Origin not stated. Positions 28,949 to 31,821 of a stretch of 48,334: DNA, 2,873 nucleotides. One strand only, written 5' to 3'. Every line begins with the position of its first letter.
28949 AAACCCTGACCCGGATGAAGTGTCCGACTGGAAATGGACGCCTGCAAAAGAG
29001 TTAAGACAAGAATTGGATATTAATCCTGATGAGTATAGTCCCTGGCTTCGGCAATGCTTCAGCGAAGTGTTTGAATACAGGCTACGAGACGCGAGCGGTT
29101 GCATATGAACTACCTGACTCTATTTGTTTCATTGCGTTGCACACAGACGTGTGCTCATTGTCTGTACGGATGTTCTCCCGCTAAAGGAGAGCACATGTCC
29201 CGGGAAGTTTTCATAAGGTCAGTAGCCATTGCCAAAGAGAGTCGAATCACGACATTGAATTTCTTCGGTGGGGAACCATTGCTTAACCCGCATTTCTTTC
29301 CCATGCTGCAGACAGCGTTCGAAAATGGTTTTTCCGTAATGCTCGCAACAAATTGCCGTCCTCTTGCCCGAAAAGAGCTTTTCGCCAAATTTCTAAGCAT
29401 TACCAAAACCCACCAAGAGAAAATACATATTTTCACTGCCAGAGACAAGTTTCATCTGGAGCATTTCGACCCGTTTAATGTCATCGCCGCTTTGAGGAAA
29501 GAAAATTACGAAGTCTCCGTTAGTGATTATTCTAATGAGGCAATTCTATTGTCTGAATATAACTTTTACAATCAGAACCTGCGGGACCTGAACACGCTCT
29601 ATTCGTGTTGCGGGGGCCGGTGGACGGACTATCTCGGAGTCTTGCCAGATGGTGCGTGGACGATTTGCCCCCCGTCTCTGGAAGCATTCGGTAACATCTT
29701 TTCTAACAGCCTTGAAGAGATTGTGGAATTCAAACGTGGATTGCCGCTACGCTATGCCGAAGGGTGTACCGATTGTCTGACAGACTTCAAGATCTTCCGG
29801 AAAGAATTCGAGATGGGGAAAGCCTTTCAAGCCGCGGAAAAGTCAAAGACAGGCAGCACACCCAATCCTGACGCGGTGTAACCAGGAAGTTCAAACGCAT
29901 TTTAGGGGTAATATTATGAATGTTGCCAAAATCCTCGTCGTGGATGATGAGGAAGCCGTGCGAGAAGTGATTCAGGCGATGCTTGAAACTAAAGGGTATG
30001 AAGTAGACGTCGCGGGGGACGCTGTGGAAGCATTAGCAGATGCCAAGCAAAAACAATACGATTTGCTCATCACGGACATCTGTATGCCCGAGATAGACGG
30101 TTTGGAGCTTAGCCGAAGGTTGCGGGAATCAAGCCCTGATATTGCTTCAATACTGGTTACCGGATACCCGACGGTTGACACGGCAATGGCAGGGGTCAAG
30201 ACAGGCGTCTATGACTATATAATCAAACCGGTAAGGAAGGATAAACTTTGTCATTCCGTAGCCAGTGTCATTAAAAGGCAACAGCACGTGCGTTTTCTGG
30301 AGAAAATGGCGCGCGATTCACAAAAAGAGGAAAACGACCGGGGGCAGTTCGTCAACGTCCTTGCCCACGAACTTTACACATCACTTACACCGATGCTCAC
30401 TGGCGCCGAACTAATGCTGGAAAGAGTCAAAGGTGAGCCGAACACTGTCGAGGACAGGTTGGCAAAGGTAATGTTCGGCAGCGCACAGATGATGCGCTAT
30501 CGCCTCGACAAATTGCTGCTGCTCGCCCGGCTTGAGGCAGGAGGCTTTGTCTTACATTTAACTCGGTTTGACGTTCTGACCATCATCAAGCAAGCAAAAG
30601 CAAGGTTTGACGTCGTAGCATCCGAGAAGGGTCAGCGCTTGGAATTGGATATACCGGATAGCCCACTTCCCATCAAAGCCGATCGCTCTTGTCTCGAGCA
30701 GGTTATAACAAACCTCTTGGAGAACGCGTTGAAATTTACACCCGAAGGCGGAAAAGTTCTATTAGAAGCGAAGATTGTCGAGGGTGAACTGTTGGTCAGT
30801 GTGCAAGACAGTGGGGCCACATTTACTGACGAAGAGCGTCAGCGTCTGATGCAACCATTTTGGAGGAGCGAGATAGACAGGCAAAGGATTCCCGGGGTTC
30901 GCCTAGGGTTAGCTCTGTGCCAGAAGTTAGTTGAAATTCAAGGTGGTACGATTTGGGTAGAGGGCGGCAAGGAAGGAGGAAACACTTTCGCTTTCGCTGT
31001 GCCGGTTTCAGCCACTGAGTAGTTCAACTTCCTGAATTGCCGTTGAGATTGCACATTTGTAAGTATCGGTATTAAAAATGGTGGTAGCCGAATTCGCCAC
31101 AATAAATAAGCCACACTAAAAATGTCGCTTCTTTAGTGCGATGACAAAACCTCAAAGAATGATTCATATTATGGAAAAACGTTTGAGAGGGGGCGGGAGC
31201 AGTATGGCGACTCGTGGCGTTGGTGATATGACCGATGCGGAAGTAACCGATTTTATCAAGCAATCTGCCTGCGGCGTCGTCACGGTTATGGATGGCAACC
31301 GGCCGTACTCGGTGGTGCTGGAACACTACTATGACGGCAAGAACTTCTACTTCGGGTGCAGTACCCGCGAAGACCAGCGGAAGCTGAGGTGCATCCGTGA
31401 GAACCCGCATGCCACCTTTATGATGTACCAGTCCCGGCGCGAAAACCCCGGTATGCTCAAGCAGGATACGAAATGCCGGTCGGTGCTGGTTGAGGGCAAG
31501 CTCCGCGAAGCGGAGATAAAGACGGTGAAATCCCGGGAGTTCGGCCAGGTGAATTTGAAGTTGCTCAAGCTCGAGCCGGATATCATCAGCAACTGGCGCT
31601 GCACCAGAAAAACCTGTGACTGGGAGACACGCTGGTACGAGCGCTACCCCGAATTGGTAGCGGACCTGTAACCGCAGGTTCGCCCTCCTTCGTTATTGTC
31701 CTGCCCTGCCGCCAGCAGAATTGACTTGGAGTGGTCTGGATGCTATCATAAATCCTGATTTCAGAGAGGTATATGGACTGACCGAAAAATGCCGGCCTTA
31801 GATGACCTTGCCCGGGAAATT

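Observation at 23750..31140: AT-rich ~7.4-kb island: ComQXPA-like prenylated-peptide signalling / RiPP operon with added IPP isomerase and radical-SAM maturase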

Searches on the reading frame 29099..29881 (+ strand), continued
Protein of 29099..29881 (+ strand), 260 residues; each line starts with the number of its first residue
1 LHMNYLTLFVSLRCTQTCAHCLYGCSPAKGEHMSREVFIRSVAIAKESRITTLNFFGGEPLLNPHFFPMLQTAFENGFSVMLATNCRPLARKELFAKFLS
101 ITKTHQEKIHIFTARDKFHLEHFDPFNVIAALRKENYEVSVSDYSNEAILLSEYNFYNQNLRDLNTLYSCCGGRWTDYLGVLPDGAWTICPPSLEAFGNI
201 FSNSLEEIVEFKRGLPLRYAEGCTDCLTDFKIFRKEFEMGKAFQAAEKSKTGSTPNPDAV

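Call 65: fold_search(model_id=the predicted structure, library=pdb)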
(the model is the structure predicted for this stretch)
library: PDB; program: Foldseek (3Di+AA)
matches with E <= 10: 1024; with E <= 0.001: 46
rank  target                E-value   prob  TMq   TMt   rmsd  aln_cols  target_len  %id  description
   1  8ai3_B                2.4e-07  1.00  0.55  0.45   6.2       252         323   16  Crystal structure of radical SAM epimerase EpeE C223A mutant from Bacillus subtilis with [4Fe-4S] clusters and S-adeno (released 2024-01-10)
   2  8ai2_B                2.8e-07  1.00  0.58  0.48   8.3       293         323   14  Crystal structure of radical SAM epimerase EpeE from Bacillus subtilis with [4Fe-4S] clusters, S-adenosyl-L-homocystei (released 2024-01-10)
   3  8ai1_A                4.4e-07  1.00  0.56  0.47   5.5       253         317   15  Crystal structure of radical SAM epimerase EpeE from Bacillus subtilis with [4Fe-4S] clusters and S-adenosyl-L-homocys (released 2024-01-10)
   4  8ai4_B                4.7e-07  1.00  0.57  0.47   8.9       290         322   16  Crystal structure of radical SAM epimerase EpeE C223A mutant from Bacillus subtilis with [4Fe-4S] clusters, S-adenosyl (released 2024-01-10)
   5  8ai6_A                5.0e-07  1.00  0.57  0.47   5.2       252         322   15  Crystal structure of radical SAM epimerase EpeE D210A mutant from Bacillus subtilis with [4Fe-4S] clusters, S-adenosyl (released 2024-01-10)
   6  8ai3_A                5.3e-07  1.00  0.59  0.49   8.5       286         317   15  Crystal structure of radical SAM epimerase EpeE C223A mutant from Bacillus subtilis with [4Fe-4S] clusters and S-adeno (released 2024-01-10)
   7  8ai1_B                7.3e-07  1.00  0.56  0.47   5.4       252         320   15  Crystal structure of radical SAM epimerase EpeE from Bacillus subtilis with [4Fe-4S] clusters and S-adenosyl-L-homocys (released 2024-01-10)
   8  8ai4_A                9.9e-07  1.00  0.58  0.48   8.5       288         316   14  Crystal structure of radical SAM epimerase EpeE C223A mutant from Bacillus subtilis with [4Fe-4S] clusters, S-adenosyl (released 2024-01-10)
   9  6efn                  1.2e-06  1.00  0.57  0.40   9.3       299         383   14  Structure of a RiPP maturase, SkfB (released 2018-10-24)
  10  8ai6_B                1.4e-06  1.00  0.55  0.45   6.2       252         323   16  Crystal structure of radical SAM epimerase EpeE D210A mutant from Bacillus subtilis with [4Fe-4S] clusters, S-adenosyl (released 2024-01-10)
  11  6q2q_B                1.9e-05  1.00  0.46  0.42  11.4       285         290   14  Crystal structure of mouse viperin bound to uridine triphosphate and S-adenosylhomocysteine (released 2020-01-22)
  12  9dfw_B                2.3e-05  1.00  0.49  0.44  11.8       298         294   15  X-ray crystal structure of an engineered Viperin-like enzyme from T. virens with bound CTP and SAM (released 2025-02-12)
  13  6b4c_L                2.4e-05  1.00  0.37  0.37   8.2       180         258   18  Structure of Viperin from Trichoderma virens (released 2018-07-25)
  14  5v1s_A                2.6e-05  1.00  0.44  0.29  10.1       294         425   14  Crystal structure of Streptococcus suis SuiB bound to S-adenosylmethionine (released 2017-08-30)
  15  4m7s                  3.1e-05  1.00  0.50  0.59   5.3       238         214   15  Crystal structure of SeMet BtrN in an OPEN conformation (released 2013-10-02)
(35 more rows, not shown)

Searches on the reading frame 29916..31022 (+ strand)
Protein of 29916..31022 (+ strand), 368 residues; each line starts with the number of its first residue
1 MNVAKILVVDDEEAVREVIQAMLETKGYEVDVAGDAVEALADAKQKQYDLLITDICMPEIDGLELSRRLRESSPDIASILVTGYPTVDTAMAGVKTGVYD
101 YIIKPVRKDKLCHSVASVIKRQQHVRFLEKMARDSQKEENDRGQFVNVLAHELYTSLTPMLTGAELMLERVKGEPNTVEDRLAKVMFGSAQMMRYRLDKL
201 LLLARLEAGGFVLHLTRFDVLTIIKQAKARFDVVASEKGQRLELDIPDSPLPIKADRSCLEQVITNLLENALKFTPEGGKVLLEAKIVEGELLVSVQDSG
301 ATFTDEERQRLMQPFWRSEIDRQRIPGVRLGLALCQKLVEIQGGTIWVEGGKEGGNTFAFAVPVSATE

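Call 3: search_protein_families(library=pfam, proteins=[window:29916-31022:+], max_evalue=0.1)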
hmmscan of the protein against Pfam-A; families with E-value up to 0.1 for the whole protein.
window:29916-31022:+ (368 aa): 6 families
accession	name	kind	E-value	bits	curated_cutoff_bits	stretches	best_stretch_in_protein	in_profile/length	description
PF00072.30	Response_reg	-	4e-30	104.7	30.2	1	6-115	1-110/111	Response regulator receiver domain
PF02518.31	HATPase_c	-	6.7e-22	78.5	26.4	1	256-364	2-109/111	Histidine kinase-, DNA gyrase B-, and HSP90-like ATPase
PF00512.31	HisKA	-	1.8e-07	31.6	26.9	1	142-209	2-66/66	His Kinase A (phospho-acceptor) domain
PF23198.2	PDE8A_N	-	0.0017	18.7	29.6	1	5-81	12-89/147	PDE8A-like, N-terminal domain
PF13581.12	HATPase_c_2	-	0.0094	16.4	27.4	1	259-339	35-109/127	Histidine kinase-like ATPase domain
PF00891.24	Methyltransf_2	-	0.019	14.8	22.3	1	215-287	89-168/210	O-methyltransferase domain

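Call 4: search_protein_families(library=ncbifam, proteins=[window:29916-31022:+], max_evalue=0.1)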
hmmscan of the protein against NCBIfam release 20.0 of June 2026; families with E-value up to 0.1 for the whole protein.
window:29916-31022:+ (368 aa): 169 families (the best 25 are shown)
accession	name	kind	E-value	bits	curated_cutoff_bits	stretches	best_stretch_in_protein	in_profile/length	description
TIGR02956.1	TMAO_torS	equivalog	1.8e-50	172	676.5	2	139-366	461-684/967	TMAO reductase system sensor histidine kinase/response regulator TorS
NF011874.0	PRK15347.1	equivalog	1.3e-46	159.1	852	2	126-366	382-616/921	two component system sensor kinase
NF008099.0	PRK10841.1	equivalog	3.3e-43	147.6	920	2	125-364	453-690/949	two-component system sensor histidine kinase RcsC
NF047465.1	hybrid_HK_LvrA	exception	1.8e-39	135.5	1200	2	142-366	202-424/819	hybrid histidine kinase/response regulator LvrA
NF038297.2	hybrid_HK_HrmK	equivalog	1.3e-37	129.7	725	2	117-366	210-459/607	hybrid histidine kinase/response regulator HrmK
NF041880.1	EPS_EpsF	equivalog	3.2e-37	128.2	900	2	142-361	274-488/492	response regulator EpsF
NF033092.0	HK_WalK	equivalog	4.4e-37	127.9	725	1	134-364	364-594/594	cell wall metabolism sensor histidine kinase WalK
NF008318.0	PRK11107.1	equivalog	6.6e-37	127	890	2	143-366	294-520/920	two-component sensor histidine kinase BarA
NF041947.1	LuxQ_Vibrio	equivalog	3.7e-36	124.4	1200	2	134-366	464-698/843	quorum-sensing autoinducer 2 sensor kinase/phosphatase LuxQ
NF008302.0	PRK11091.1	equivalog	5.7e-36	124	838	2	136-366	277-507/779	aerobic respiration two-component sensor histidine kinase ArcB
NF007420.1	PRK09959.1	equivalog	6.8e-35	119.9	1995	2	140-366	710-938/1197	acid-sensing system histidine kinase EvgS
NF046044.1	PnpS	equivalog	6.2e-34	117.6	400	1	134-363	162-390/390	two-component system histidine kinase PnpS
NF041832.1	near_NosP_CTERM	subfamily_domain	1.1e-33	116.8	400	2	162-366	23-227/370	NahK/ErcS family hybrid sensor histidine kinase/response regulator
NF007793.0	PRK10490.1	equivalog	2e-33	115.5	1123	1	115-365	638-883/895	two-component system sensor histidine kinase KdpD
TIGR02966.1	phoR_proteo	equivalog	2.9e-33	115.3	334.2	1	134-361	106-332/333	phosphate regulon sensor histidine kinase PhoR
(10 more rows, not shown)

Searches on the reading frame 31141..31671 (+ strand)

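Call 3: search_protein_families(library=pfam, proteins=[window:31141-31671:+], max_evalue=0.1)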
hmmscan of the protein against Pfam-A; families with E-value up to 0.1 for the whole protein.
window:31141-31671:+ (176 aa): 3 families
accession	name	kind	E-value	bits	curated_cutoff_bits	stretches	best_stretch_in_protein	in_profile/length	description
PF12900.13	Pyridox_ox_2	-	6.3e-07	29.9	27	1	32-132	2-98/140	Pyridoxamine 5'-phosphate oxidase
PF01243.27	PNPOx_N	-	2e-06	28.6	28.1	1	32-123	2-75/120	Pyridoxamine 5'-phosphate oxidase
PF17562.7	Styelin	-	0.031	15.1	27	1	19-41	24-46/59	Styelin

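Call 4: search_protein_families(library=ncbifam, proteins=[window:31141-31671:+], max_evalue=0.1)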
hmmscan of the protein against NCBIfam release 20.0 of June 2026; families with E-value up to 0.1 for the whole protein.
window:31141-31671:+ (176 aa): 3 families
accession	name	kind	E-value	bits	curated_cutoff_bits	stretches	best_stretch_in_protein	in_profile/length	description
NF000262.1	NimIJ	equivalog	0.0038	17.3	270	1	29-128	10-106/151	NimIJ family nitroimidazole resistance protein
NF000261.1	NimABCDEF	equivalog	0.0099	15.8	260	1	38-122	20-101/153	NimABCDEF family 5-nitroimidazole reductase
TIGR03618.1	Rv1155_F420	subfamily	0.024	14.9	79.05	1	37-98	3-65/127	TIGR03618 family F420-dependent PPOX class oxidoreductase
